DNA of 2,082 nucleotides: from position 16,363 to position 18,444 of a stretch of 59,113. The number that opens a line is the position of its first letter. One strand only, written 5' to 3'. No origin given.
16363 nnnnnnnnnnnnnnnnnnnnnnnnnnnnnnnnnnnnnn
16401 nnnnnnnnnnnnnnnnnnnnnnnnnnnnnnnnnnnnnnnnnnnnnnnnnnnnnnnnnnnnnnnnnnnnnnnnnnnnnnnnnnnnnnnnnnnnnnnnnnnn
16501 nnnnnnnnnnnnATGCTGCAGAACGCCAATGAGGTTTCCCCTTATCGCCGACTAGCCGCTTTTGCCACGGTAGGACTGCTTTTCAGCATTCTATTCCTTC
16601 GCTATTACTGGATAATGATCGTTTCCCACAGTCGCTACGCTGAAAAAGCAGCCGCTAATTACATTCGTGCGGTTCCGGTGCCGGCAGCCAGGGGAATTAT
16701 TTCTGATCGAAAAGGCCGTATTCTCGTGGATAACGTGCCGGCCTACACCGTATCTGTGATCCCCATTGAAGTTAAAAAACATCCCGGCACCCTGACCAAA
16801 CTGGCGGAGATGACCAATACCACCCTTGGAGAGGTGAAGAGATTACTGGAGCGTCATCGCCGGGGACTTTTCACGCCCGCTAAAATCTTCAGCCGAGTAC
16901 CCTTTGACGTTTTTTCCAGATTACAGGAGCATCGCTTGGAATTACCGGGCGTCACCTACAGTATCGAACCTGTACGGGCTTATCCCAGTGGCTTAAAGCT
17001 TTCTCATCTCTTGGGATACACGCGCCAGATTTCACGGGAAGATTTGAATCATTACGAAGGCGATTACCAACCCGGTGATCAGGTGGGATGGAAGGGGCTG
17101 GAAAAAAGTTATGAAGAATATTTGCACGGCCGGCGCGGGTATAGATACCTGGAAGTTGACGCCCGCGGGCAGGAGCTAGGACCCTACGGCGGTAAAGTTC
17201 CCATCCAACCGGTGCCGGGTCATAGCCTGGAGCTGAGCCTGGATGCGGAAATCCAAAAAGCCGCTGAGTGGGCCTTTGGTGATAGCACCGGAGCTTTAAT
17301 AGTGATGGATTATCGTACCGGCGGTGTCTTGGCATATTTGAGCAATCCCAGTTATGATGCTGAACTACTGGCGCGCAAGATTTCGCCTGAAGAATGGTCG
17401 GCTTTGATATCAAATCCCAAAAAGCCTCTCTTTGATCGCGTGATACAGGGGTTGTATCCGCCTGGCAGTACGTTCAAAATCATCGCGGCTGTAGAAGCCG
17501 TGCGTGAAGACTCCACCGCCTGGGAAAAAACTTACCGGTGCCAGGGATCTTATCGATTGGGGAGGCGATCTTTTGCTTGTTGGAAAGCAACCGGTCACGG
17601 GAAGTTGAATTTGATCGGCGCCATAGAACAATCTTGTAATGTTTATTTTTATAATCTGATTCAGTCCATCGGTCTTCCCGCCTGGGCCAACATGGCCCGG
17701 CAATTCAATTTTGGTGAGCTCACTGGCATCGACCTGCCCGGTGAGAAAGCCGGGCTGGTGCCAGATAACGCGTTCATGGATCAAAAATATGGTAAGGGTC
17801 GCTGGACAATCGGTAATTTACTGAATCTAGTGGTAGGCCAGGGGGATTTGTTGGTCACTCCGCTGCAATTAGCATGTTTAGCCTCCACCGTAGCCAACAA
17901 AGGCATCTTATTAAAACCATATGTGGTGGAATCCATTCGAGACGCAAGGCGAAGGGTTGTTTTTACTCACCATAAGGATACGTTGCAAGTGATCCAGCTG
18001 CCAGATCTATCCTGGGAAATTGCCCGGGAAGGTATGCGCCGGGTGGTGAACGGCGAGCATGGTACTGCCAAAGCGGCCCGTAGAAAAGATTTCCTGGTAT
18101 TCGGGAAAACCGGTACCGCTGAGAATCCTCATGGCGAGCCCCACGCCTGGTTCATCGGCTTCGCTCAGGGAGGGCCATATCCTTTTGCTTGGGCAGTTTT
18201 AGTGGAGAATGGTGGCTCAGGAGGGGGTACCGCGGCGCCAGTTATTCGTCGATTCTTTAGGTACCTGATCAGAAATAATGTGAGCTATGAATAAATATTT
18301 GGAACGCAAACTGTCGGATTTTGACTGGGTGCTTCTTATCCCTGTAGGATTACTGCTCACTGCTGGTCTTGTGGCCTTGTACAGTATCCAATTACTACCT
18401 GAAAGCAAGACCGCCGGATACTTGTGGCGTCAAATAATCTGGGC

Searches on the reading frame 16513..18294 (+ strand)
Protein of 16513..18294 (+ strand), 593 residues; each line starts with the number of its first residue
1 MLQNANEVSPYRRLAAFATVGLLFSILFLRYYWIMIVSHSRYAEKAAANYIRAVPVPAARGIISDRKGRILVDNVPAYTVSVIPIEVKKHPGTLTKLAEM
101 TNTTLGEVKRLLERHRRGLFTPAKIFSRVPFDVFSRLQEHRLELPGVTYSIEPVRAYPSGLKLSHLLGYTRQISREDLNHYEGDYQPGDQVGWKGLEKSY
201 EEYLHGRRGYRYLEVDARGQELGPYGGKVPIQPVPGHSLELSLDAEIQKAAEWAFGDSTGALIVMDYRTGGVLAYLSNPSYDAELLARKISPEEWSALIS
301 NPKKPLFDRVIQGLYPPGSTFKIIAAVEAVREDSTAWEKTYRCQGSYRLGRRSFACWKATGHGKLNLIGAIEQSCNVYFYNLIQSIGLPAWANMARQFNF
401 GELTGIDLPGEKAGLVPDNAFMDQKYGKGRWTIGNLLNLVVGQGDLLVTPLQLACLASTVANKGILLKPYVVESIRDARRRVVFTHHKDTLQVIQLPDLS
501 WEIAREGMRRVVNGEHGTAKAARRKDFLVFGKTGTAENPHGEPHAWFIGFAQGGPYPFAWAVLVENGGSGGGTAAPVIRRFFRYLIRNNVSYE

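Call 5: search_protein_families(library=pfam, proteins=[window:16513-18294:+], max_evalue=0.01)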
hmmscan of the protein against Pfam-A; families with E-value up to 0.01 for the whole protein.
window:16513-18294:+ (593 aa): 2 families
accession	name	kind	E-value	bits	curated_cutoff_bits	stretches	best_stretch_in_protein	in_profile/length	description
PF00905.27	Transpeptidase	-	6.5e-55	186.9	22.1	1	260-581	1-297/299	Penicillin binding protein transpeptidase domain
PF03717.20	PBP_dimer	-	1.1e-40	140.4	24.4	1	56-222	2-176/180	Penicillin-binding Protein dimerisation domain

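Call 56: find_homologous_proteins(query=window:16513-18294:+, max_evalue=1e-30)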
Query window:16513-18294:+ (593 aa): 3693 proteins with E <= 1e-30 among 8000 candidates; the best 120 are listed.
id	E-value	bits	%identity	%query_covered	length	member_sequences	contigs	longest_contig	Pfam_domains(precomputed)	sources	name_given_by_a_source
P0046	0.0e+0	1372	100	100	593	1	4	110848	PF03717.21,PF00905.28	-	-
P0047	9.1e-225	765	57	99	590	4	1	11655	PF03717.21,PF00905.28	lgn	-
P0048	3.3e-224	764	56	99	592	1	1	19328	PF03717.21,PF00905.28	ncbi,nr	ncbi:MAG: penicillin-binding protein 2 [Candidatus Marinimicrobia bacterium]|nr:penicillin-binding p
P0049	5.1e-224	763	57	99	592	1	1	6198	PF03717.21,PF00905.28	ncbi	-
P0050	5.3e-224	763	56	98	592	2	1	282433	PF03717.21,PF00905.28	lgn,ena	-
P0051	1.3e-223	762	56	99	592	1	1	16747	PF03717.21,PF00905.28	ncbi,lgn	-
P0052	2.1e-223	761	56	99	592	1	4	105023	PF03717.21,PF00905.28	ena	-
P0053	4.6e-223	760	56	99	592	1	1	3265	PF03717.21,PF00905.28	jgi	-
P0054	5.9e-223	760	57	95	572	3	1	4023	PF03717.21,PF00905.28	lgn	-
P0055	1.0e-222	759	56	99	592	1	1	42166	PF03717.21,PF00905.28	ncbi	-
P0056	1.3e-222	758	56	99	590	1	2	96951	PF03717.21,PF00905.28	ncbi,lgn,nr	ncbi:MAG: penicillin-binding protein 2 [Candidatus Marinimicrobia bacterium]|nr:penicillin-binding p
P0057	2.4e-222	758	56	98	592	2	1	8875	PF03717.21,PF00905.28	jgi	-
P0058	2.5e-222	757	56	99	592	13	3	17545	PF03717.21,PF00905.28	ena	-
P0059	2.7e-222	757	57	99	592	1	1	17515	PF03717.21,PF00905.28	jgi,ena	-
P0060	3.1e-222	757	56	99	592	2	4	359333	PF03717.21,PF00905.28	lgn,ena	-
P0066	1.5e-221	755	56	99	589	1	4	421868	PF03717.21,PF00905.28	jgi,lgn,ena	-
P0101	6.5e-210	716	53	99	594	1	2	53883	PF03717.21,PF00905.28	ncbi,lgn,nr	ncbi:MAG: penicillin-binding protein 2 [Lentisphaeria bacterium]|nr:penicillin-binding protein 2 [Ca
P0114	5.3e-166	571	46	98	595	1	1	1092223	PF03717.21,PF00905.28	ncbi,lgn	ncbi:MAG: penicillin-binding protein 2 [Candidatus Zhuqueibacterota bacterium]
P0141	4.1e-160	552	45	97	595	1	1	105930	PF03717.21,PF00905.28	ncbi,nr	ncbi:penicillin-binding protein 2 [candidate division KSB1 bacterium]|nr:penicillin-binding protein 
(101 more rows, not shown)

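Call 60: find_encoding_contigs(protein=P0101, flank=10000, max_places=1)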
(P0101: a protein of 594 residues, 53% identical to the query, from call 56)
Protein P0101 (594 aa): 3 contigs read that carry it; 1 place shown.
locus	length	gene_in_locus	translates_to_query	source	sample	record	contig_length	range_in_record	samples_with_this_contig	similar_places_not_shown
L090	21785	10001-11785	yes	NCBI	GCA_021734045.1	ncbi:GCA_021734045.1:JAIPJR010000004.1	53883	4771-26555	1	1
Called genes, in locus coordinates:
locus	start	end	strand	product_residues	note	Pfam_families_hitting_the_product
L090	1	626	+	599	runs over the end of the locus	PF00999:Na_H_Exchanger, PF02254:TrkA_N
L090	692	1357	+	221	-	PF01135:PCMT, PF00398:RrnaAD (faint), PF13649:Methyltransf_25 (weak)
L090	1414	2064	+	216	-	PF04024:PspC, PF18917:LiaI-LiaF-like_TM1 (weak), PF04024:PspC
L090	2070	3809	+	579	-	PF07494:Reg_prop (faint)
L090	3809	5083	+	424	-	PF20094:GWxTD_dom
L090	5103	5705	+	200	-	PF00075:RNase_H, PF13456:RVT_3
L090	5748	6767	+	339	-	PF00005:ABC_tran, PF08352:oligo_HPY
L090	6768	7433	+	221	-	PF01712:dNK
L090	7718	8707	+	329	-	PF00022:Actin (weak), PF06723:MreB_Mbl, PF00012:HSP70, PF14450:FtsA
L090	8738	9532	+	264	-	PF04085:MreC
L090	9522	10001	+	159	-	PF04093:MreD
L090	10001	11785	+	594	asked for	PF03717:PBP_dimer, PF00905:Transpeptidase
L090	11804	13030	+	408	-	PF01098:FTSW_RODA_SPOVE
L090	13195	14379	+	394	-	PF13181:TPR_8 (faint), PF13525:YfiO (weak), PF07719:TPR_2 (faint), PF13174:TPR_6 (weak)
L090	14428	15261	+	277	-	PF08323:Glyco_transf_5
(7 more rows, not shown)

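Call 61: find_encoding_contigs(protein=P0066, flank=10000, max_places=1)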
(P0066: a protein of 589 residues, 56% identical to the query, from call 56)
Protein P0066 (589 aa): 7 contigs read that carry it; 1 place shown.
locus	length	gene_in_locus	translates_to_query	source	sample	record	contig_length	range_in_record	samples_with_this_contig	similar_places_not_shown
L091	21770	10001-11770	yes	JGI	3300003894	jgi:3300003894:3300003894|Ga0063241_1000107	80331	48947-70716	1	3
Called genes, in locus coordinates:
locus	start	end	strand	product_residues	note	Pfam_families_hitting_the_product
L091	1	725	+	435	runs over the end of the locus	PF05195:AMP_N, PF00557:Peptidase_M24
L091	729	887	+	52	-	-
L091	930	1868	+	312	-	-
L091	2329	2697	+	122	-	PF13103:TonB_2 (weak), PF03544:TonB_C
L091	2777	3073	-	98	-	PF12844:HTH_19, PF13560:HTH_31, PF01381:HTH_3, PF13443:HTH_26 (weak)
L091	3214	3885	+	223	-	PF01135:PCMT, PF00398:RrnaAD, PF13847:Methyltransf_31 (weak), PF13649:Methyltransf_25 (weak)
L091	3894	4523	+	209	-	PF04024:PspC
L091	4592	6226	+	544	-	-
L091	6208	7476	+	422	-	PF20094:GWxTD_dom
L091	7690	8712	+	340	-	PF00022:Actin (weak), PF06723:MreB_Mbl, PF00012:HSP70, PF14450:FtsA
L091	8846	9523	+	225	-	PF04085:MreC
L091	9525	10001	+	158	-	PF04093:MreD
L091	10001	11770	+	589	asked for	PF03717:PBP_dimer, PF00905:Transpeptidase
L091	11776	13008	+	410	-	PF01098:FTSW_RODA_SPOVE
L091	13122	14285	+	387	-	PF13525:YfiO (faint), PF13174:TPR_6 (faint), PF00515:TPR_1 (faint), PF07719:TPR_2 (faint), PF13432:TPR_16 (weak), PF13181:TPR_8 (faint)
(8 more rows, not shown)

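Call 62: find_encoding_contigs(protein=P0114, flank=10000, max_places=1)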
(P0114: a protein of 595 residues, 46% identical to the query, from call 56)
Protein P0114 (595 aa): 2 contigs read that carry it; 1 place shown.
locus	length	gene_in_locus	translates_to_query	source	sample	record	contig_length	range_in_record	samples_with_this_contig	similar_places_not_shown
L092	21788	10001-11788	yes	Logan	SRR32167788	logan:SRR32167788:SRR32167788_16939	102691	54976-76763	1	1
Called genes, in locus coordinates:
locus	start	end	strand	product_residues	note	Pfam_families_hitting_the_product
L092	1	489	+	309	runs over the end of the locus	PF02881:SRP54_N, PF06414:Zeta_toxin (weak), PF13604:AAA_30 (weak), PF00448:SRP54, PF01656:CbiA (faint), PF13401:AAA_22 (weak)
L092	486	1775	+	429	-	PF00919:UPF0004, PF04055:Radical_SAM, PF18693:TRAM_2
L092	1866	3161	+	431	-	PF20094:GWxTD_dom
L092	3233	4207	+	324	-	PF02016:Peptidase_S66, PF17676:Peptidase_S66C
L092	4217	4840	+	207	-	PF00551:Formyl_trans_N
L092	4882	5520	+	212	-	PF01427:Peptidase_M15, PF02557:VanY (faint)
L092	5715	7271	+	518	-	PF02142:MGS, PF01808:AICARFT_IMPCHas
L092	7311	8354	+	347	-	PF00022:Actin, PF06723:MreB_Mbl, PF00012:HSP70, PF14450:FtsA, PF00022:Actin (weak)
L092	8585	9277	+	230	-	PF04085:MreC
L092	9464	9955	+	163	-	PF04093:MreD (weak)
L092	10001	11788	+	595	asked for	PF03717:PBP_dimer, PF00905:Transpeptidase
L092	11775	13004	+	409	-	PF01098:FTSW_RODA_SPOVE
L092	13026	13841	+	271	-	PF01790:LGT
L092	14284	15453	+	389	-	-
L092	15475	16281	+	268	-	PF13181:TPR_8 (faint), PF14559:TPR_19 (faint), PF07719:TPR_2 (faint), PF12895:ANAPC3 (faint), PF13424:TPR_12 (faint), PF13525:YfiO (weak), PF13428:TPR_14 (faint), PF13174:TPR_6, +1 more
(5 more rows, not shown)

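Call 63: find_encoding_contigs(protein=P0141, flank=10000, max_places=1)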
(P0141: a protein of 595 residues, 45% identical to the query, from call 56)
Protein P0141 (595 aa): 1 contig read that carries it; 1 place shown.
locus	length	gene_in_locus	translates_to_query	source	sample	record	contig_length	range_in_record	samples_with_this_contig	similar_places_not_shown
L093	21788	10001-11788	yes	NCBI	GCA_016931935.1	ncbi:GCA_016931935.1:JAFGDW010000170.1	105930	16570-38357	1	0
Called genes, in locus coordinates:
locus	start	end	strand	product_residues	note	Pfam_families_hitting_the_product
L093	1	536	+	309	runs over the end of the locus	PF02881:SRP54_N, PF13401:AAA_22 (weak), PF13604:AAA_30 (weak), PF00448:SRP54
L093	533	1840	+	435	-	PF00919:UPF0004, PF04055:Radical_SAM, PF18693:TRAM_2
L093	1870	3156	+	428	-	PF20094:GWxTD_dom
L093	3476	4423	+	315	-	PF02016:Peptidase_S66, PF17676:Peptidase_S66C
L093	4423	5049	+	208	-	PF00551:Formyl_trans_N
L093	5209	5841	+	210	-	PF01427:Peptidase_M15, PF02557:VanY (weak)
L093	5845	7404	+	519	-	PF02142:MGS, PF01808:AICARFT_IMPCHas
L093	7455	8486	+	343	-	PF00022:Actin (weak), PF06723:MreB_Mbl, PF00012:HSP70, PF14450:FtsA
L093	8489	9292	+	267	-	PF04085:MreC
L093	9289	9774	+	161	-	PF04093:MreD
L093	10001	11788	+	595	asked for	PF03717:PBP_dimer, PF00905:Transpeptidase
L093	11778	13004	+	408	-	PF01098:FTSW_RODA_SPOVE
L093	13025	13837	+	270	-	PF01790:LGT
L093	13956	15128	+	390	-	PF13505:OMP_b-brl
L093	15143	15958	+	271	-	PF13424:TPR_12 (faint), PF00515:TPR_1 (faint), PF12895:ANAPC3 (faint), PF13525:YfiO (weak), PF07719:TPR_2 (faint), PF13181:TPR_8 (faint), PF14559:TPR_19 (weak), PF13174:TPR_6, +2 more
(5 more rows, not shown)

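Call 80: search_dna_similar(query=window:16513-18294:+, collection=plasmids, mode=protein, max_rows=30, max_evalue=1e-20)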
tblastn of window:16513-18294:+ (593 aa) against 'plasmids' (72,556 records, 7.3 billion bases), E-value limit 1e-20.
Records with a match: 171; places in all: 203; records where one place covers at least 80% of the query: 128.
Best place of each record, by identity: <60% 171.
By first word of the organism name: Enterococcus 31; Escherichia 12; Vibrio 8; Clostridium 7; Acinetobacter 6; Paracoccus 6; Klebsiella 6; Vagococcus 6; Salmonella 5; Priestia 4; and 51 more.
By predicted mobility (MOB-suite, as given by PLSDB): non-mobilizable 121; mobilizable 34; conjugative 16.
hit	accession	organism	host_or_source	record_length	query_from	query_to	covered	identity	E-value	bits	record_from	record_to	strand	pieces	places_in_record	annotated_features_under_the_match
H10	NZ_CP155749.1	Sphingomonas parapaucimobilis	Chinese cabbage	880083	16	585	96%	33.6%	3e-73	263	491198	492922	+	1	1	mrdA: penicillin-binding protein 2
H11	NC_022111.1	Prevotella sp. oral taxon 299 str. F0039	Homo sapiens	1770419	12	591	98%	32.2%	4e-73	262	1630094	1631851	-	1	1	none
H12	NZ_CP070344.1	Variovorax sp. PDNC026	cell culture,Plastic debris in ...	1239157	24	586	95%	33.1%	6e-82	288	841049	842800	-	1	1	none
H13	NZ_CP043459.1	Acinetobacter baumannii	Homo sapiens,Skin/Wound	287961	2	584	98%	31.6%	5e-81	285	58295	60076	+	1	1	mrdA: penicillin-binding protein 2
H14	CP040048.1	Acinetobacter baumannii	Homo sapiens,blood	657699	17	584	96%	32.3%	5e-81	285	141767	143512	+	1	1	mrdA: penicillin-binding protein 2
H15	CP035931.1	Acinetobacter baumannii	Homo sapiens,blood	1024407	17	584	96%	32.3%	5e-81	285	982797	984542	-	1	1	mrdA: penicillin-binding protein 2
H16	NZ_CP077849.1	Acinetobacter baumannii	Homo sapiens,Rectal swab_P28_BU14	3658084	17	584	96%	32.3%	5e-81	285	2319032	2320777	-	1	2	none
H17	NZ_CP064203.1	Acinetobacter baumannii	Homo sapiens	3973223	17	584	96%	32.3%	5e-81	285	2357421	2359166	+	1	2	none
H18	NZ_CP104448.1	Acinetobacter baumannii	Homo sapiens,sputum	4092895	17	584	96%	32.3%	5e-81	285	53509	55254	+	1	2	none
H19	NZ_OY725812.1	Parabacteroides distasonis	-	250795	37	591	94%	33.0%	6e-80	282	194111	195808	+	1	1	mrdA: penicillin-binding protein 2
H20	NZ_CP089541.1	Spirosoma oryzicola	Single cell,Surface layer of rice grains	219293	14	577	95%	32.3%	3e-78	277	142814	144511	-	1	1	penicillin-binding transpeptidase domain-containing protein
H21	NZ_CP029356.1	Azospirillum thermophilum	cell culture,hot spring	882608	24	582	94%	32.5%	7e-86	299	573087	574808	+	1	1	mrdA: penicillin-binding protein 2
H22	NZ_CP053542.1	Vibrio europaeus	Argopecten purpuratus,Shellfish hatchery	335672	7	586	98%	31.1%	2e-85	298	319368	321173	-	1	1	mrdA: penicillin-binding protein 2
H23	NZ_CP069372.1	Neotabrizicola shimadae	microbial biofilm,biofilm, Nakabusa ...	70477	2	584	98%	30.8%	3e-73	262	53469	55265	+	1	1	mrdA: penicillin-binding protein 2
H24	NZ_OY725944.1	Bacteroides finegoldii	-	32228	12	577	95%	31.6%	5e-72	259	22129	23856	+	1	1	mrdA: penicillin-binding protein 2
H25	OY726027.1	Phocaeicola massiliensis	-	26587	26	577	93%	32.1%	2e-70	254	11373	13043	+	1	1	record has no annotation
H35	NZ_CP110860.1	Escherichia coli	SW4848was obtained from City Park Lake, ...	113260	12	570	94%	31.0%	1e-74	266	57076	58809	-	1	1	mrdA: peptidoglycan DD-transpeptidase MrdA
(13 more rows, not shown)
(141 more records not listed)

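Call 81: get_annotated_region(hit=H11, flank=400)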
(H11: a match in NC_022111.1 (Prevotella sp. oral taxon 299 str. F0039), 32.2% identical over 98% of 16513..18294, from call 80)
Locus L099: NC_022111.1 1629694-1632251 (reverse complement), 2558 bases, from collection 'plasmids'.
description: Prevotella sp. oral taxon 299 str. F0039 plasmid unnamed, complete sequence
organism: Prevotella sp. oral taxon 299 str. F0039 (NCBI taxid 575614)
taxonomy: Bacteria; Bacteroidota; Bacteroidia; Bacteroidales; Prevotellaceae; Prevotella; Prevotella sp. oral taxon 299; Prevotella sp. oral taxon 299 str. F0039
host: -; source: Homo sapiens; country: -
typing (MOB-suite, as given by PLSDB): non-mobilizable; replicon rep_cluster_406,rep_cluster_742,rep_cluster_90; mating-pair formation MPF_T
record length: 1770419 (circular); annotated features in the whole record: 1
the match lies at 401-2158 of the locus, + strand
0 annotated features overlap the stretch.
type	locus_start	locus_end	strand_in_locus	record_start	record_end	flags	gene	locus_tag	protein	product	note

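Call 82: get_annotated_region(hit=H19, flank=400)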
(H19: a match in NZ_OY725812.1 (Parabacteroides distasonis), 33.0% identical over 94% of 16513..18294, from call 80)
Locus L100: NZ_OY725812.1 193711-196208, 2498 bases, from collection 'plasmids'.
description: Parabacteroides distasonis strain Parabacteroides distasonis TSDC17.2-1.1 plasmid 67, complete sequence
organism: Parabacteroides distasonis (NCBI taxid 823)
taxonomy: Bacteria; Bacteroidota; Bacteroidia; Bacteroidales; Tannerellaceae; Parabacteroides; Parabacteroides distasonis
host: -; source: -; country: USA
typing (MOB-suite, as given by PLSDB): non-mobilizable
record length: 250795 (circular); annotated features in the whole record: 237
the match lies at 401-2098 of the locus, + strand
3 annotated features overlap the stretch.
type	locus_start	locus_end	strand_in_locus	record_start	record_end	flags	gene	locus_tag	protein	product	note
CDS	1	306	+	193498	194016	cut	mreD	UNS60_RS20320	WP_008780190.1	rod shape-determining protein MreD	GO:0008360 - regulation of cell shape [Evidence IEA]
CDS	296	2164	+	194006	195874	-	mrdA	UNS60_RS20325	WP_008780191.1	penicillin-binding protein 2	GO:0009252 - peptidoglycan biosynthetic process [Evidence IEA]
CDS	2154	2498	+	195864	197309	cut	rodA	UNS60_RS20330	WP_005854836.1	rod shape-determining protein RodA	GO:0008360 - regulation of cell shape [Evidence IEA]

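Call 83: get_annotated_region(hit=H20, flank=400)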
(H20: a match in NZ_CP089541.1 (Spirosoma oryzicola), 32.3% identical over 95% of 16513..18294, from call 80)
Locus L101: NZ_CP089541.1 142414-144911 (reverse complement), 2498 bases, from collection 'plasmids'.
description: Spirosoma oryzicola strain RHs26 plasmid unnamed3, complete sequence
organism: Spirosoma oryzicola (NCBI taxid 2898794)
taxonomy: Bacteria; Bacteroidota; Cytophagia; Cytophagales; Cytophagaceae; Spirosoma; Spirosoma oryzicola
host: -; source: Single cell,Surface layer of rice grains; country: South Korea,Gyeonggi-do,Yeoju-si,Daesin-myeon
typing (MOB-suite, as given by PLSDB): non-mobilizable
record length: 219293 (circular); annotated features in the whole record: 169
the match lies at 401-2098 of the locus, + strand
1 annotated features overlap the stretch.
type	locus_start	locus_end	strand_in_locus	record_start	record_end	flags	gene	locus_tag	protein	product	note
CDS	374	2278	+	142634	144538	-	-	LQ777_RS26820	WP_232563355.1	penicillin-binding transpeptidase domain-containing protein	-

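Call 84: get_annotated_region(hit=H24, flank=400)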
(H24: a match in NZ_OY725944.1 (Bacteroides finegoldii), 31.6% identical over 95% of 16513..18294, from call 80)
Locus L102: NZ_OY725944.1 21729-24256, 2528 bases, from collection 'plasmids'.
description: Bacteroides finegoldii strain Bacteroides finegoldii TSDC17.2-1.1 plasmid 42, complete sequence
organism: Bacteroides finegoldii (NCBI taxid 338188)
taxonomy: Bacteria; Bacteroidota; Bacteroidia; Bacteroidales; Bacteroidaceae; Bacteroides; Bacteroides finegoldii
host: -; source: -; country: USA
typing (MOB-suite, as given by PLSDB): non-mobilizable
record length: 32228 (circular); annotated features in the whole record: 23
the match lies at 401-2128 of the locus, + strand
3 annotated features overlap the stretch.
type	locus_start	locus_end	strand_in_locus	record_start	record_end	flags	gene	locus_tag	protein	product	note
CDS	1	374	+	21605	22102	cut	mreD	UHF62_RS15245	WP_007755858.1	rod shape-determining protein MreD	GO:0008360 - regulation of cell shape [Evidence IEA]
CDS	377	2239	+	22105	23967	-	mrdA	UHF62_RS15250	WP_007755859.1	penicillin-binding protein 2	GO:0009252 - peptidoglycan biosynthetic process [Evidence IEA]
CDS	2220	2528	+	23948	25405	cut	rodA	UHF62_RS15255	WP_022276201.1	rod shape-determining protein RodA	GO:0008360 - regulation of cell shape [Evidence IEA]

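Call 85: get_annotated_region(hit=H25, flank=400)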
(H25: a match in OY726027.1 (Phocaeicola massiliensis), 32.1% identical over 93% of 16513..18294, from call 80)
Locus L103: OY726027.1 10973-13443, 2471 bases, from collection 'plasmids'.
description: Phocaeicola massiliensis strain Bacteroides massiliensis TSDC17.2-1.1 genome assembly, plasmid: 53
organism: Phocaeicola massiliensis (NCBI taxid 204516)
taxonomy: Bacteria; Bacteroidota; Bacteroidia; Bacteroidales; Bacteroidaceae; Phocaeicola; Phocaeicola massiliensis
host: -; source: -; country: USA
typing (MOB-suite, as given by PLSDB): non-mobilizable
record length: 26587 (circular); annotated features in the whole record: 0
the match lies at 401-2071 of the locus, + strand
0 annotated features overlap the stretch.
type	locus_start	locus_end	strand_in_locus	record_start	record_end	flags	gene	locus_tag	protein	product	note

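Call 86: get_annotated_region(hit=H13, flank=400)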
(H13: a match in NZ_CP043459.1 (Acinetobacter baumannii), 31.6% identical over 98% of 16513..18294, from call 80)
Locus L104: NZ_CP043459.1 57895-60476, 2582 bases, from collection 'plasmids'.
description: Acinetobacter baumannii strain 18WIARLN0024 plasmid unnamed1
organism: Acinetobacter baumannii (NCBI taxid 470)
taxonomy: Bacteria; Pseudomonadota; Gammaproteobacteria; Moraxellales; Moraxellaceae; Acinetobacter; Acinetobacter baumannii
host: -; source: Homo sapiens,Skin/Wound; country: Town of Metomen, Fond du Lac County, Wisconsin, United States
typing (MOB-suite, as given by PLSDB): non-mobilizable
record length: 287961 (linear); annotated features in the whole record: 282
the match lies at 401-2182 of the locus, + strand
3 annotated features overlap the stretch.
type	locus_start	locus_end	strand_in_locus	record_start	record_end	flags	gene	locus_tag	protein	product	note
CDS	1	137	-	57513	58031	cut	-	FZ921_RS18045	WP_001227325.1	hypothetical protein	-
CDS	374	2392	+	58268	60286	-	mrdA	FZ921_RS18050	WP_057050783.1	penicillin-binding protein 2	GO:0009252 - peptidoglycan biosynthetic process [Evidence IEA]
CDS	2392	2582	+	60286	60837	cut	rsmD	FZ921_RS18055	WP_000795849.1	16S rRNA (guanine(966)-N(2))-methyltransferase RsmD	GO:0031167 - rRNA methylation [Evidence IEA]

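Call 87: get_annotated_region(hit=H35, flank=400)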
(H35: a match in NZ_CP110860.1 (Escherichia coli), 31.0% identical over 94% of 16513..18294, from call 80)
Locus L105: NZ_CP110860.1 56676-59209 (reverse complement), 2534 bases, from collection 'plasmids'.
description: Escherichia coli strain TSW4848-W1 plasmid peccDNA113, complete sequence
organism: Escherichia coli (NCBI taxid 562)
taxonomy: Bacteria; Pseudomonadota; Gammaproteobacteria; Enterobacterales; Enterobacteriaceae; Escherichia; Escherichia coli
host: -; source: SW4848was obtained from City Park Lake, Baton Rouge, Louisiana, U.S.A.,Whole organism,TSW4848-W1 1 is a ...; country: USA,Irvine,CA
typing (MOB-suite, as given by PLSDB): non-mobilizable
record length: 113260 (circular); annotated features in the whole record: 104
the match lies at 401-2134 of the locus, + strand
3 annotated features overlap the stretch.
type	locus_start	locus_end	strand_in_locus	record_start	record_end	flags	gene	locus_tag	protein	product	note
CDS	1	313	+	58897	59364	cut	rlmH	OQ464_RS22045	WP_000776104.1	23S rRNA (pseudouridine(1915)-N(3))-methyltransferase RlmH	GO:0006364 - rRNA processing [Evidence IEA]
CDS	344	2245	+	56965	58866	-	mrdA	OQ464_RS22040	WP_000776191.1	peptidoglycan DD-transpeptidase MrdA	GO:0009252 - peptidoglycan biosynthetic process [Evidence IEA]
CDS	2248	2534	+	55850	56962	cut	mrdB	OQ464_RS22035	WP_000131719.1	peptidoglycan glycosyltransferase MrdB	-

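Call 88: get_annotated_region(hit=H21, flank=400)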
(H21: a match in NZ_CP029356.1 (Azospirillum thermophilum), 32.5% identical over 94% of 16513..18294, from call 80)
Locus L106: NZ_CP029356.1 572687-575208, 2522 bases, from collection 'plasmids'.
description: Azospirillum thermophilum strain CFH 70021 plasmid unnamed1
organism: Azospirillum thermophilum (NCBI taxid 2202148)
taxonomy: Bacteria; Pseudomonadota; Alphaproteobacteria; Rhodospirillales; Azospirillaceae; Azospirillum; Azospirillum thermophilum
host: -; source: cell culture,hot spring; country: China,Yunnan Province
typing (MOB-suite, as given by PLSDB): non-mobilizable
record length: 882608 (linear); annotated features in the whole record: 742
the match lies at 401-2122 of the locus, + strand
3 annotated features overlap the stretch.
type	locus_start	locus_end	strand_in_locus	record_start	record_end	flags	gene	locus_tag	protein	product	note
CDS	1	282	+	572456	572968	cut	mreD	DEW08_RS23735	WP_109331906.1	rod shape-determining protein MreD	GO:0008360 - regulation of cell shape [Evidence IEA]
CDS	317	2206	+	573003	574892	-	mrdA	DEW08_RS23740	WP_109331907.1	penicillin-binding protein 2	GO:0009252 - peptidoglycan biosynthetic process [Evidence IEA]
CDS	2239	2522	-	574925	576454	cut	-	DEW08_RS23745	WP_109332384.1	class I SAM-dependent methyltransferase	-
